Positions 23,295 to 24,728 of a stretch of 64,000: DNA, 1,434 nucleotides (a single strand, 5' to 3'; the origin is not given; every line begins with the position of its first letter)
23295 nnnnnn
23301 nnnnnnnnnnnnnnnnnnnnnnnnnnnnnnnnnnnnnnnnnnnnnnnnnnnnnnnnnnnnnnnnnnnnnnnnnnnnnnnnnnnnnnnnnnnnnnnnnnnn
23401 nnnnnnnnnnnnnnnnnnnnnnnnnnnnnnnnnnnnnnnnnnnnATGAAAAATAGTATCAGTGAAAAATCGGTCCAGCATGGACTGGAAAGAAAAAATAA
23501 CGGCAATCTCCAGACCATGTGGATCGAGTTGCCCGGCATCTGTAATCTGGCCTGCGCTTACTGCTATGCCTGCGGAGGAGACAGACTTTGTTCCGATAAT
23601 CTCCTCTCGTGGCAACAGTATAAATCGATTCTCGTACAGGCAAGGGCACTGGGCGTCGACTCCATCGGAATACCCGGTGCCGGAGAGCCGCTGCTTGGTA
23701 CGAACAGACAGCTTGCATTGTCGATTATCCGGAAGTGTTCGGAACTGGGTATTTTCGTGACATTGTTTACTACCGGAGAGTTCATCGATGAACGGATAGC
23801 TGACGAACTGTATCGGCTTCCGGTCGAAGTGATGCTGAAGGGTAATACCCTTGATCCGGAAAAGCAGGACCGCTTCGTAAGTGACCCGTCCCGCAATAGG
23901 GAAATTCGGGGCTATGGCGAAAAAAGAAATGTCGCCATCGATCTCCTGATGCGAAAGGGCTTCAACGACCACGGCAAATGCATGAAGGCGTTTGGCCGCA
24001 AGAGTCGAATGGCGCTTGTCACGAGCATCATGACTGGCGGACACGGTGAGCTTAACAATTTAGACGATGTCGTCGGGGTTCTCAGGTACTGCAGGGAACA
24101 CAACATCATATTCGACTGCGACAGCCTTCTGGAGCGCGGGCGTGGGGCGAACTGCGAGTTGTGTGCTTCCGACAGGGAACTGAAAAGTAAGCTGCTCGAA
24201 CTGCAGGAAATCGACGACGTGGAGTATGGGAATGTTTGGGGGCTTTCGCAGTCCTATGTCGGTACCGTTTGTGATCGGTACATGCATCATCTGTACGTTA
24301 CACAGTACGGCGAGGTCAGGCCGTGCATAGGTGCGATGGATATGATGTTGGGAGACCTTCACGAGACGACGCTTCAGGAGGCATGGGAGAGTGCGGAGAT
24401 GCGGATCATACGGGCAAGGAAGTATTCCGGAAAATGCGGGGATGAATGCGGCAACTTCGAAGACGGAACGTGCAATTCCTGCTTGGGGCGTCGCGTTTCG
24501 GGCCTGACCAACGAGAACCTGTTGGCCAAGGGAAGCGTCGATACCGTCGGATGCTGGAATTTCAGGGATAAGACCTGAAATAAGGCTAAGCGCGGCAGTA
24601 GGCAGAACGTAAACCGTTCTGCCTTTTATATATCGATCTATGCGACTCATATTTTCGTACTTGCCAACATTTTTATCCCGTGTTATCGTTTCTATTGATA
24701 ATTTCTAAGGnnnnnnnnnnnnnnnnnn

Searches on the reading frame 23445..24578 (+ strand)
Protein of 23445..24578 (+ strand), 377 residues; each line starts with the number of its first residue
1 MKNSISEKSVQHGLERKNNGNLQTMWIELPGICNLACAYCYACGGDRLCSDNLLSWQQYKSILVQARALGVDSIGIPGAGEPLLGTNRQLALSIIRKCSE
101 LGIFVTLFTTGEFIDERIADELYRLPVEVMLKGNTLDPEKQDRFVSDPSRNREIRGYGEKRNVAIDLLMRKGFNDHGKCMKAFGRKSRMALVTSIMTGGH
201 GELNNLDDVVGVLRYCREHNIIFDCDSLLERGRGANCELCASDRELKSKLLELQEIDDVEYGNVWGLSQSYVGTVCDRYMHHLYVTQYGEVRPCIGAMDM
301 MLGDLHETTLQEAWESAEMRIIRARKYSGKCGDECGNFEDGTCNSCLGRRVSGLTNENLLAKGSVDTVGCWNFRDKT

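Call 6: search_protein_families(library=pfam, proteins=[window:23445-24578:+], max_evalue=0.1)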
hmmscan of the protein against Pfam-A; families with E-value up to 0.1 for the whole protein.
window:23445-24578:+ (377 aa): 4 families
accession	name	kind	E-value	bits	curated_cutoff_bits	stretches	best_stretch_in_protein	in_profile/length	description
PF04055.27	Radical_SAM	-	3.2e-08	34.4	29.5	1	30-175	4-143/166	Radical SAM superfamily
PF13186.11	SPASM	-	5.1e-08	33.5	21.5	1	276-335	1-66/67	Iron-sulfur cluster-binding domain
PF13353.11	Fer4_12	-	0.00091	20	22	1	33-134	15-116/137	4Fe-4S single cluster domain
PF08149.16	BING4CT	-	0.049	13.8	23.7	1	54-86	15-47/79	BING4CT (NUC141) domain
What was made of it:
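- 23445..24578 (+): Radical SAM/SPASM enzyme, regulated gene 2. Pfam PF04055 and PF13186 (call 6).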

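Call 10: find_homologous_proteins(query=window:23445-24578:+, max_evalue=1e-10)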
Query window:23445-24578:+ (377 aa): 155 proteins with E <= 1e-10 among 2810 candidates; the best 120 are listed.
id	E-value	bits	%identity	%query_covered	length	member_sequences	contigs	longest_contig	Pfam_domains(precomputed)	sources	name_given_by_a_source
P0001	1.1e-258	876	100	100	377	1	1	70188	PF13186.12,PF04055.28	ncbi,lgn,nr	ncbi:MAG: radical SAM protein [Candidatus Moranbacteria bacterium]|nr:radical SAM protein [Candidatu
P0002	2.0e-190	651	73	100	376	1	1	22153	PF13186.12,PF04055.28,PF13353.12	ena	-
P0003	3.2e-189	647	73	99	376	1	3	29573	PF13186.12,PF04055.28,PF13353.12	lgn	-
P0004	7.3e-189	646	72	100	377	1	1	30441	PF13186.12,PF04055.28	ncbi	-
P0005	1.6e-188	645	71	99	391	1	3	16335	PF13186.12,PF04055.28,PF13353.12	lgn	-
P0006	5.0e-188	643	72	99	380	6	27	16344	PF13186.12,PF04055.28,PF13353.12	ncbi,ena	-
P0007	6.3e-188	643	72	100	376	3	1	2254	PF13186.12,PF04055.28,PF13353.12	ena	-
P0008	9.5e-188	642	70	100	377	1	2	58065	PF13186.12,PF04055.28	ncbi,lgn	ncbi:MAG TPA: radical SAM protein [Patescibacteria group bacterium]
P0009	1.1e-184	632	72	100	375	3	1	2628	PF13186.12,PF04055.28,PF13353.12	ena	-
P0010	2.0e-180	618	72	100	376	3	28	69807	PF13186.12,PF04055.28,PF13353.12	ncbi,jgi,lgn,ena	-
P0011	2.6e-180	618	70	100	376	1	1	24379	PF13186.12,PF04055.28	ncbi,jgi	ncbi:MAG: radical SAM protein [Candidatus Moraniibacteriota bacterium]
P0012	2.3e-179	615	69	99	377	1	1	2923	PF13186.12,PF04055.28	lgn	-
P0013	1.2e-178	612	69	100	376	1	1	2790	PF13186.12,PF04055.28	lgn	-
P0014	1.2e-177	609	67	99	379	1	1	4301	PF13186.12,PF04055.28,PF13353.12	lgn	-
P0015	4.2e-176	604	67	100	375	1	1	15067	PF13186.12,PF04055.28,PF13353.12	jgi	-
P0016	4.3e-176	604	66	99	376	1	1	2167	PF13186.12,PF04055.28,PF13353.12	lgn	-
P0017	3.7e-174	597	67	100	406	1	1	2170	PF13186.12,PF04055.28,PF13353.12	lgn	-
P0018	3.8e-174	597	66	99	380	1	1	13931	PF13186.12,PF04055.28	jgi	jgi:MoaA/NifB/PqqE/SkfB family radical SAM enzyme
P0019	4.9e-173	594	64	100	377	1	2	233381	PF13186.12,PF04055.28,PF13353.12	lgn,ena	-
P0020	4.1e-172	591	65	98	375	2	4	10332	PF13186.12,PF04055.28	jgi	jgi:MoaA/NifB/PqqE/SkfB family radical SAM enzyme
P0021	8.6e-168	576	66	100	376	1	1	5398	PF13186.12,PF04055.28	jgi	jgi:hypothetical protein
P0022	1.5e-167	576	64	99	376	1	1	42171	PF13186.12,PF04055.28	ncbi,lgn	-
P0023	8.3e-166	570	63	98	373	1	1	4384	PF13186.12,PF04055.28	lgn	-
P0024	1.2e-165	569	62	99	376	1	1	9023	PF13186.12,PF04055.28,PF13353.12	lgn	-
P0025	1.5e-165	569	62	100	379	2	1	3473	PF13186.12,PF04055.28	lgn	-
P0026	8.8e-165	567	64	99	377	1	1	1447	PF13186.12,PF04055.28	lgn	-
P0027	1.1e-164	566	63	100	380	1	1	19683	PF13186.12,PF04055.28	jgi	jgi:MoaA/NifB/PqqE/SkfB family radical SAM enzyme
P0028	2.3e-163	562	62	100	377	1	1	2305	PF13186.12,PF04055.28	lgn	-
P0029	4.9e-163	561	62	98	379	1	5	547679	PF13186.12,PF04055.28,PF13353.12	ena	-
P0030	9.9e-163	560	63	97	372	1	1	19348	PF13186.12,PF04055.28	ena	-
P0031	2.1e-162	559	62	100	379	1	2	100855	PF13186.12,PF04055.28,PF13353.12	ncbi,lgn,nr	ncbi:MAG: pyrroloquinoline quinone biosynthesis protein PqqE [bacterium ADurb.Bin212]|nr:MAG: pyrrol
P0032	1.5e-159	549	63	98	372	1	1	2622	PF13186.12,PF04055.28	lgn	-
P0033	2.9e-159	548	62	99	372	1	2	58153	PF13186.12,PF04055.28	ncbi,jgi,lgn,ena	ncbi:MAG: radical SAM protein [bacterium]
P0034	4.4e-159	548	62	99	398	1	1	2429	PF13186.12,PF04055.28,PF13353.12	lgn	-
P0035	6.7e-158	544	63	99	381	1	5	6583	PF13186.12,PF04055.28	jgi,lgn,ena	-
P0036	1.3e-157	543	63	98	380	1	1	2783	PF13186.12,PF04055.28,PF13353.12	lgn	-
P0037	7.3e-157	541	62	99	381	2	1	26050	PF13186.12,PF04055.28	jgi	jgi:MoaA/NifB/PqqE/SkfB family radical SAM enzyme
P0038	1.2e-156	540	60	99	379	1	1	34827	PF13186.12,PF04055.28,PF13353.12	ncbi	-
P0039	3.4e-156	538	63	97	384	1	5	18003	PF13186.12,PF04055.28,PF13353.12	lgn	-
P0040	1.1e-155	537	61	98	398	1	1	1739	PF13186.12,PF04055.28,PF13353.12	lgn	-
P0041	2.2e-155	536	61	97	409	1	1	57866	PF13186.12,PF04055.28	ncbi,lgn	-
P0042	2.6e-155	535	61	98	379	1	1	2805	PF13186.12,PF04055.28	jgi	jgi:MoaA/NifB/PqqE/SkfB family radical SAM enzyme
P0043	2.2e-154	532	60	98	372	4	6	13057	PF13186.12,PF04055.28,PF13353.12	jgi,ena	-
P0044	4.0e-154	532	61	99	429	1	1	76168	PF13186.12,PF04055.28,PF13353.12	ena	-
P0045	5.6e-153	528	61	99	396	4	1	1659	PF13186.12,PF04055.28,PF13353.12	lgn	-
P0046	1.4e-152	526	61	98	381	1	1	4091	PF13186.12,PF04055.28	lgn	-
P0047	1.7e-152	526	61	99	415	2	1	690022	PF13186.12,PF04055.28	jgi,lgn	jgi:MoaA/NifB/PqqE/SkfB family radical SAM enzyme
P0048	2.2e-151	523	63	99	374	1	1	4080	PF13186.12,PF04055.28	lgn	-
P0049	4.1e-151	522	59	98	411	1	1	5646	PF13186.12,PF04055.28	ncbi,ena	-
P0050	5.8e-151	521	60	99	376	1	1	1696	PF13186.12,PF04055.28,PF13353.12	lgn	-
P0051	7.0e-151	521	56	100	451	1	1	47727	PF04055.28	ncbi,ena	-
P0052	1.5e-150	520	61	97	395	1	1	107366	PF13186.12,PF04055.28,PF13353.12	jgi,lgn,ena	-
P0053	6.3e-150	518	60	99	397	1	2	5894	PF13186.12,PF04055.28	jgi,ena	-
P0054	2.4e-149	516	61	97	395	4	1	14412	PF13186.12,PF04055.28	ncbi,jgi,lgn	-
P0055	3.7e-149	515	57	100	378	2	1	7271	PF13186.12,PF04055.28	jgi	jgi:MoaA/NifB/PqqE/SkfB family radical SAM enzyme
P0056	1.8e-148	513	60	97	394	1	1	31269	PF13186.12,PF04055.28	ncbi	-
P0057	8.1e-148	511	61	94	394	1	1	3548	PF13186.12,PF04055.28,PF13353.12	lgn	-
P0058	1.6e-147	510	59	97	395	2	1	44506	PF13186.12,PF04055.28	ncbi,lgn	-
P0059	2.4e-147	509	61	99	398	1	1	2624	PF13186.12,PF04055.28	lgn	-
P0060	1.6e-145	503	57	98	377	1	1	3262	PF13186.12,PF04055.28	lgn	-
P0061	1.9e-145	503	59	98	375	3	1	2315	PF13186.12,PF04055.28,PF13353.12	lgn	-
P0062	4.5e-145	502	58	99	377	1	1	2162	PF13186.12,PF04055.28,PF13353.12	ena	-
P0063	8.2e-145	501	62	92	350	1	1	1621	PF13186.12,PF04055.28,PF13353.12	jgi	jgi:MoaA/NifB/PqqE/SkfB family radical SAM enzyme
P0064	3.8e-144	499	58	97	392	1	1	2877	PF13186.12,PF04055.28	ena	-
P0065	7.8e-144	498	60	96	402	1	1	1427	PF13186.12,PF04055.28,PF13353.12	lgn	-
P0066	2.1e-143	496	57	100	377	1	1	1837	PF13186.12,PF04055.28,PF13353.12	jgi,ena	-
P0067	5.7e-142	491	64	87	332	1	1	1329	PF13186.12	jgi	jgi:MoaA/NifB/PqqE/SkfB family radical SAM enzyme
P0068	6.4e-142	491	56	98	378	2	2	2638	PF13186.12,PF04055.28,PF13353.12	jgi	-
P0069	8.3e-142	491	57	100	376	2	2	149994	PF13186.12,PF04055.28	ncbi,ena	-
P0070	5.2e-141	488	59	97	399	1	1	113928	PF13186.12,PF04055.28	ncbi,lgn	-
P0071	7.4e-141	488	53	99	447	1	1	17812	PF13186.12,PF04055.28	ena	-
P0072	2.8e-140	486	58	97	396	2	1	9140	PF13186.12,PF04055.28,PF13353.12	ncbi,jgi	jgi:MoaA/NifB/PqqE/SkfB family radical SAM enzyme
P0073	3.1e-140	486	57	98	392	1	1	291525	PF13186.12,PF04055.28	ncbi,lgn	ncbi:MAG: radical SAM/SPASM domain-containing protein [Candidatus Nanoarchaeia archaeon]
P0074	1.7e-139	483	58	97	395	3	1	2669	PF13186.12,PF04055.28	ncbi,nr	ncbi:radical SAM protein [Candidatus Pacearchaeota archaeon]|nr:radical SAM protein [Candidatus Pace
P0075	2.3e-139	483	56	94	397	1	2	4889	PF13186.12,PF04055.28,PF13353.12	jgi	-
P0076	5.0e-139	482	56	100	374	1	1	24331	PF13186.12,PF04055.28,PF13353.12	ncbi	ncbi:radical SAM protein [Nanoarchaeota archaeon]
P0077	8.5e-139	481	57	98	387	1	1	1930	PF13186.12,PF04055.28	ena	-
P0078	1.4e-138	480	57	99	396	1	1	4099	PF13186.12,PF04055.28,PF13353.12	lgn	-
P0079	2.6e-138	479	56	98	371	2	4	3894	PF04055.28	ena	-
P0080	1.9e-136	473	57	100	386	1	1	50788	PF13186.12,PF04055.28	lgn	-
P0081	3.1e-136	473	56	100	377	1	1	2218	PF13186.12,PF04055.28,PF13353.12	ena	-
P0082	5.5e-136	472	55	98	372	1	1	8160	PF13186.12,PF04055.28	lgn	-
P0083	1.5e-133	464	60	93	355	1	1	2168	PF04055.28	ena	-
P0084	4.6e-133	462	55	97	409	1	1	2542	PF13186.12,PF04055.28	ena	-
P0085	1.8e-131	457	57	99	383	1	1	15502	PF13186.12,PF04055.28,PF13353.12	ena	-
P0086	5.4e-130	452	55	98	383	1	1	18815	PF13186.12,PF04055.28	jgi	jgi:MoaA/NifB/PqqE/SkfB family radical SAM enzyme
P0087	6.9e-130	452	56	98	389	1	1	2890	PF13186.12,PF04055.28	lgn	-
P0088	9.0e-130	451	54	98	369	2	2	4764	PF13186.12,PF04055.28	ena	-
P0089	2.1e-129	450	55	99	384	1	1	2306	PF13186.12,PF04055.28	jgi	jgi:MoaA/NifB/PqqE/SkfB family radical SAM enzyme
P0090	3.6e-129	449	56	95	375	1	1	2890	PF13186.12,PF04055.28,PF13353.12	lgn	-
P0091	5.0e-129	449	55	98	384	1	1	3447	PF13186.12,PF04055.28,PF13353.12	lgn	-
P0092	6.7e-128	445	56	99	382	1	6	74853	PF13186.12,PF04055.28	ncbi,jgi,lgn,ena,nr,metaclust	ncbi:MAG: hypothetical protein UT32_C0007G0012 [Parcubacteria group bacterium GW2011_GWC2_39_14]|nr:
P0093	7.5e-128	445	56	95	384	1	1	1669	PF13186.12,PF04055.28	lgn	-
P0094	1.0e-127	445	55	94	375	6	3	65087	PF13186.12,PF04055.28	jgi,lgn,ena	-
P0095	1.6e-127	444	54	98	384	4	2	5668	PF13186.12,PF04055.28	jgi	-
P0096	4.0e-127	443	55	99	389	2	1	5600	PF13186.12,PF04055.28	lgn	-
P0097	6.2e-127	442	53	98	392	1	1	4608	PF13186.12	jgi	jgi:MoaA/NifB/PqqE/SkfB family radical SAM enzyme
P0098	1.6e-126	441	54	94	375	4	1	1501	PF13186.12,PF04055.28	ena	-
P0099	4.1e-126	439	53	98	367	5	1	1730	PF13186.12,PF04055.28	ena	-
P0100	7.3e-125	435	56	99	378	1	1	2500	PF13186.12,PF04055.28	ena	-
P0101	9.2e-125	435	54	97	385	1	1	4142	PF13186.12,PF04055.28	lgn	-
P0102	7.5e-124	432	55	99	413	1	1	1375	PF13186.12,PF04055.28,PF13353.12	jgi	jgi:MoaA/NifB/PqqE/SkfB family radical SAM enzyme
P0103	2.1e-122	427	53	97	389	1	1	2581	PF13186.12,PF04055.28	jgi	jgi:MoaA/NifB/PqqE/SkfB family radical SAM enzyme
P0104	1.1e-121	425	54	99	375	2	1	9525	PF13186.12,PF04055.28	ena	-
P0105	7.3e-121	422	57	82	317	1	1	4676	PF13186.12,PF04055.28,PF13353.12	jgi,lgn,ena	-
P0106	2.8e-120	420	53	97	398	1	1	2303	PF13186.12,PF04055.28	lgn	-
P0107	7.3e-120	419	53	98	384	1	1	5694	PF13186.12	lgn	-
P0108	3.6e-117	410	45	100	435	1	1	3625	PF13186.12,PF04055.28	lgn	-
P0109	3.9e-117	410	50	98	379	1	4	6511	PF13186.12,PF04055.28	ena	-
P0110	8.6e-117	409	46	100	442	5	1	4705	PF13186.12,PF04055.28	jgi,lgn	-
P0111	1.0e-116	408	51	97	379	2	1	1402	PF13186.12,PF04055.28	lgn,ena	-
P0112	1.6e-116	408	50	100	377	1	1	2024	PF13186.12,PF04055.28,PF13353.12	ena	-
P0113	2.2e-116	407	45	98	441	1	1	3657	PF13186.12,PF04055.28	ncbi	-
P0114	2.2e-116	407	47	98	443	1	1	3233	PF13186.12,PF04055.28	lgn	-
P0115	8.2e-116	405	45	98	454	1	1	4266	PF13186.12,PF04055.28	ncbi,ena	-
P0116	1.1e-115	405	47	98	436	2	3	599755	PF13186.12,PF04055.28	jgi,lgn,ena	-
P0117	3.0e-115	404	52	98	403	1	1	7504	PF13186.12,PF04055.28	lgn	-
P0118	2.2e-114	401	57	81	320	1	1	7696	PF13186.12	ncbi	-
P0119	1.3e-113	398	50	98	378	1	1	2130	PF13186.12,PF04055.28,PF13353.12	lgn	-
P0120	2.0e-113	398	45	98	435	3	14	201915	PF13186.12,PF04055.28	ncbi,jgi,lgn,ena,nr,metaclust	ncbi:radical SAM protein [archaeon]|jgi:MoaA/NifB/PqqE/SkfB family radical SAM enzyme|nr:radical SAM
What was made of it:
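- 23445..24578 (+): 155 homologues at E of 1e-10 or better, 44-73% identical among the 120 listed, including CPR and DPANN sources (call 10).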

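Call 13: find_related_loci(query=A2, collection=genome_contigs, flank=4000)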
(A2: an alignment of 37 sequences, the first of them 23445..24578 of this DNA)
Query A2 (377 aa) in genome_contigs; peptide patterns used: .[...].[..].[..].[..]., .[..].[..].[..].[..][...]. (x = any residue, [..] = any of these).
50 stretches matched a pattern; 32 encode a relative of the query (tblastn E <= 1e-3); 31 distinct loci.
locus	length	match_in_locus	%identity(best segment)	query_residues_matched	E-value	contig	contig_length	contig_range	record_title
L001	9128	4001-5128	70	1-376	0e+0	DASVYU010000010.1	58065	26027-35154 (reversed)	MAG TPA_asm: Patescibacteria group bacterium isolate SMAG_U2610 k141_990122, whole genome shotgun sequence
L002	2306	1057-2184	72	1-377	0e+0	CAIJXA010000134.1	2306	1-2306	uncultured bacterium isolate Kiruna_bin-03293 genome assembly, contig: bin-03293:134/137, whole genome shotgun sequence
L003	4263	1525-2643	72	1-374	0e+0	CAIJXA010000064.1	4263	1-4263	uncultured bacterium isolate Kiruna_bin-03293 genome assembly, contig: bin-03293:064/137, whole genome shotgun sequence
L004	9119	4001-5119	72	1-374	0e+0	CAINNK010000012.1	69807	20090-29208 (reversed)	uncultured bacterium isolate AM_bin-0953 genome assembly, contig: bin-0953:12/46, whole genome shotgun sequence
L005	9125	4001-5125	72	1-376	0e+0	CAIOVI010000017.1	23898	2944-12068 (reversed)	uncultured bacterium isolate MJ110830A_bin-153 genome assembly, contig: bin-153:17/63, whole genome shotgun sequence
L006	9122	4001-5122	66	3-376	2e-174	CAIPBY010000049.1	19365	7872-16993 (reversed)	MAG: Candidatus Buchananbacteria bacterium isolate MJ120702A_bin-902 genome assembly, contig: bin-902:049/101, whole gen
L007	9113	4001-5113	62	5-376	1e-162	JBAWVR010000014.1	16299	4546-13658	MAG: bacterium isolate ELA016 MAG016_14, whole genome shotgun sequence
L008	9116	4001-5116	60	5-376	4e-155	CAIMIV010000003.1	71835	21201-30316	uncultured bacterium isolate MJ-2014-D5_bin-329 genome assembly, contig: bin-329:03/71, whole genome shotgun sequence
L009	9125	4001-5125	61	13-374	6e-154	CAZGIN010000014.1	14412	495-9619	MAG TPA_asm: uncultured Methanosarcinales archaeon isolate binchicken_co129_420 genome assembly, contig: NODE_12697_leng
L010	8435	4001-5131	59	13-376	1e-152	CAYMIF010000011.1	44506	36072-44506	MAG TPA_asm: uncultured Methanosarcinales archaeon isolate SRP141376_co4_74 genome assembly, contig: NODE_1482_length_44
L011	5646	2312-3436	59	5-374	2e-151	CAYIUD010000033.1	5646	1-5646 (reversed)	MAG TPA_asm: uncultured Pseudomonadales bacterium isolate ERP119705_co5_501 genome assembly, contig: NODE_19747_length_5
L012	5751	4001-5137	59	13-376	1e-146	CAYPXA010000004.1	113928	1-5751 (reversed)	MAG TPA_asm: uncultured Methanosarcinales archaeon isolate SRP319275_co4_112 genome assembly, contig: NODE_78_length_113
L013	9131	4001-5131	58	13-376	2e-146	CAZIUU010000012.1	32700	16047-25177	MAG TPA_asm: uncultured Methanosarcinales archaeon isolate binchicken_co251_991 genome assembly, contig: NODE_1869_lengt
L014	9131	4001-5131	56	1-377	8e-146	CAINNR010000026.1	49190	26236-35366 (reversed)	uncultured Candidatus Berkelbacteria bacterium isolate AlinenLipids_bin-4476 genome assembly, contig: bin-4476:26/39, wh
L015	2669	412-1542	58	13-376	4e-153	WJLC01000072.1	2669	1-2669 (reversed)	MAG: Candidatus Pacearchaeota archaeon isolate Bin_078 k141_4561682, whole genome shotgun sequence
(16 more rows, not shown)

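Call 24: search_protein_families(library=ncbifam, proteins=[window:23445-24578:+, L005:589-1401:-, L005:1595-2440:+], max_evalue=0.01)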
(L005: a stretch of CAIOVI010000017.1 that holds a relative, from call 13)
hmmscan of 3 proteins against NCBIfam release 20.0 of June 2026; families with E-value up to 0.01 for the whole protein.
window:23445-24578:+ (377 aa): 34 families (the best 25 are shown)
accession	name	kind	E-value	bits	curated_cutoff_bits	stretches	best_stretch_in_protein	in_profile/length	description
TIGR04055.1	rSAM_NirJ2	equivalog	3.6e-13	49.8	500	2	32-163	9-136/326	putative heme d1 biosynthesis radical SAM protein NirJ2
TIGR04317.1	W_rSAM_matur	equivalog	3.8e-12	46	380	1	22-129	3-105/349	tungsten cofactor oxidoreductase radical SAM maturase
TIGR04545.1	rSAM_ahbD_hemeb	equivalog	2.5e-11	43.6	500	2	281-349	254-320/339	heme b synthase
TIGR02668.1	moaA_archaeal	equivalog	2.5e-11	43.1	325.25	1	22-123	9-105/303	GTP 3',8-cyclase MoaA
TIGR04303.1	GeoRSP_rSAM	equivalog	6.8e-10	39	400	2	31-123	13-97/325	GeoRSP system radical SAM/SPASM protein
TIGR02109.1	PQQ_syn_pqqE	equivalog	2.3e-09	36.7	381.35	1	24-125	8-104/358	pyrroloquinoline quinone biosynthesis protein PqqE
NF050035.1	rSAM_WgK_link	exception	1.1e-08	34.4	650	1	31-129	17-111/367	radical SAM/SPASM peptide maturase WgkB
NF001199.0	PRK00164.2-1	equivalog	1.2e-08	34.5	231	1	22-150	11-135/308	GTP 3',8-cyclase MoaA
TIGR04051.1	rSAM_NirJ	equivalog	2e-07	30.3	515.45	1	32-122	11-96/354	heme d1 biosynthesis radical SAM protein NirJ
TIGR03962.1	mycofact_rSAM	equivalog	3.3e-07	29.8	265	1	27-136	16-122/339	mycofactocin radical SAM maturase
TIGR04054.1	rSAM_NirJ1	equivalog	7.2e-07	28.2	650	1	31-137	44-143/387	putative heme d1 biosynthesis radical SAM protein NirJ1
TIGR02666.1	moaA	equivalog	7.6e-07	28.4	284.05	1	27-122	14-110/336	GTP 3',8-cyclase MoaA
NF050038.1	rSAM_RiPP_GggB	equivalog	9.9e-07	28.1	650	1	6-100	24-119/398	streptosactin maturase GggB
NF038283.1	viperin_w_prok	equivalog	1.4e-06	27.7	180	1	32-122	11-103/281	viperin family antiviral radical SAM protein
NF045574.1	sacti_mat_StsB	exception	2e-06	27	625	1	18-135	91-205/466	StsB family radical SAM/SPASM domain sactipeptide maturase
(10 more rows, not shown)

L005:589-1401:- (270 aa): 3 families
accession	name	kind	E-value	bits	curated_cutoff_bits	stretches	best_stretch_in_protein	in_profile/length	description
NF005381.0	PRK06924.1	equivalog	0.00033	20.3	258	1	9-124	3-118/251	(S)-benzoin forming benzil reductase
NF006493.1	PRK08936.1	subfamily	0.0041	16.4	420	1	2-87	2-86/261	glucose-1-dehydrogenase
NF005066.0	PRK06483.1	equivalog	0.0082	15.6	249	0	6-99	4-91/239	dihydromonapterin reductase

L005:1595-2440:+ (281 aa): 0 families

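Call 25: search_protein_families(library=pfam, proteins=[L005:589-1401:-, L005:1595-2440:+], max_evalue=0.01)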
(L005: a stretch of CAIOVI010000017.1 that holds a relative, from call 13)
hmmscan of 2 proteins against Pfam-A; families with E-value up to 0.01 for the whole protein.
L005:589-1401:- (270 aa): 1 family
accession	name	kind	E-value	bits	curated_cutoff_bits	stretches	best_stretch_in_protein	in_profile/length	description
PF01370.27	Epimerase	-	0.0008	19.3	20.9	1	10-53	1-43/240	NAD dependent epimerase/dehydratase family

L005:1595-2440:+ (281 aa): 0 families

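Call 42: find_encoding_contigs(protein=P0002, flank=8000, max_places=2)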
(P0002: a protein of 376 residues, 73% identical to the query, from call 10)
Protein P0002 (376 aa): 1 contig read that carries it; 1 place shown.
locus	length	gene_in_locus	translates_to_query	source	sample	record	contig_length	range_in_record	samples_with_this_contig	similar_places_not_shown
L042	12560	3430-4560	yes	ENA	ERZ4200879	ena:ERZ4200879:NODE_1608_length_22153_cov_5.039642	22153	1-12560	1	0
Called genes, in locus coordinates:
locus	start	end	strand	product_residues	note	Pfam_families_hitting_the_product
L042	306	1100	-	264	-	-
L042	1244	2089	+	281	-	-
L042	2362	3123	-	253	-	PF01978:TrmB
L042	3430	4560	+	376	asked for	PF13353:Fer4_12 (weak), PF04055:Radical_SAM, PF13186:SPASM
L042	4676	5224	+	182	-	-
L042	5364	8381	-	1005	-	PF00004:AAA (faint), PF00005:ABC_tran (faint), PF01637:ATPase_2 (faint), PF05157:MshEN (faint), PF20720:nSTAND3 (faint), PF07724:AAA_2 (faint), PF00437:T2SSE, PF00437:T2SSE, +13 more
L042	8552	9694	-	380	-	PF01368:DHH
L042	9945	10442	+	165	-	PF02367:TsaE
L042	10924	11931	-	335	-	PF01545:Cation_efflux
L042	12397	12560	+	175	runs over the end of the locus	-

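Call 43: find_encoding_contigs(protein=P0003, flank=8000, max_places=2)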
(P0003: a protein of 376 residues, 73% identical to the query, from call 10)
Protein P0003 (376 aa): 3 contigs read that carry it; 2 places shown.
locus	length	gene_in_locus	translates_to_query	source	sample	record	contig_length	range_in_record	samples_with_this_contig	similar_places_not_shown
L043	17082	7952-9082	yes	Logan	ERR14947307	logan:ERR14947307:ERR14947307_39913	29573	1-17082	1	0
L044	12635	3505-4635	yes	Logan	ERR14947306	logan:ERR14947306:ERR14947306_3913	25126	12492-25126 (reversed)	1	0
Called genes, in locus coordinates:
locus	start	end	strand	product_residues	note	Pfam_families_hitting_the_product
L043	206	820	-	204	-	-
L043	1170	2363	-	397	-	PF01926:MMR_HSR1, PF02421:FeoB_N, PF02824:TGS (faint), PF06071:YchF-GTPase_C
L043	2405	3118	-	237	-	-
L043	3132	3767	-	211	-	PF04542:Sigma70_r2, PF08281:Sigma70_r4_2, PF04545:Sigma70_r4 (weak)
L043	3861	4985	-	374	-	PF01168:Ala_racemase_N, PF00842:Ala_racemase_C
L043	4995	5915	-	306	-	PF01544:CorA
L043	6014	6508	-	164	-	PF00293:NUDIX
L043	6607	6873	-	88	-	-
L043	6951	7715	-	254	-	PF01978:TrmB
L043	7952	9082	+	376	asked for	PF13353:Fer4_12 (weak), PF04055:Radical_SAM, PF13186:SPASM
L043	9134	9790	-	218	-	PF00730:HhH-GPD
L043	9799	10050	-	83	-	-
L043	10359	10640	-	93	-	PF18291:HU-HIG, PF00216:Bac_DNA_binding, PF14908:HU-CCDC81_euk_1 (weak)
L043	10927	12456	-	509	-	PF12072:RNase_Y_N, PF08668:HDOD (faint), PF00013:KH_1, PF22891:KH_PNO1_2nd (faint), PF01966:HD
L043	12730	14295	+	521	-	PF01676:Metalloenzyme, PF06415:iPGM_N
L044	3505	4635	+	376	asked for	PF13353:Fer4_12 (weak), PF04055:Radical_SAM, PF13186:SPASM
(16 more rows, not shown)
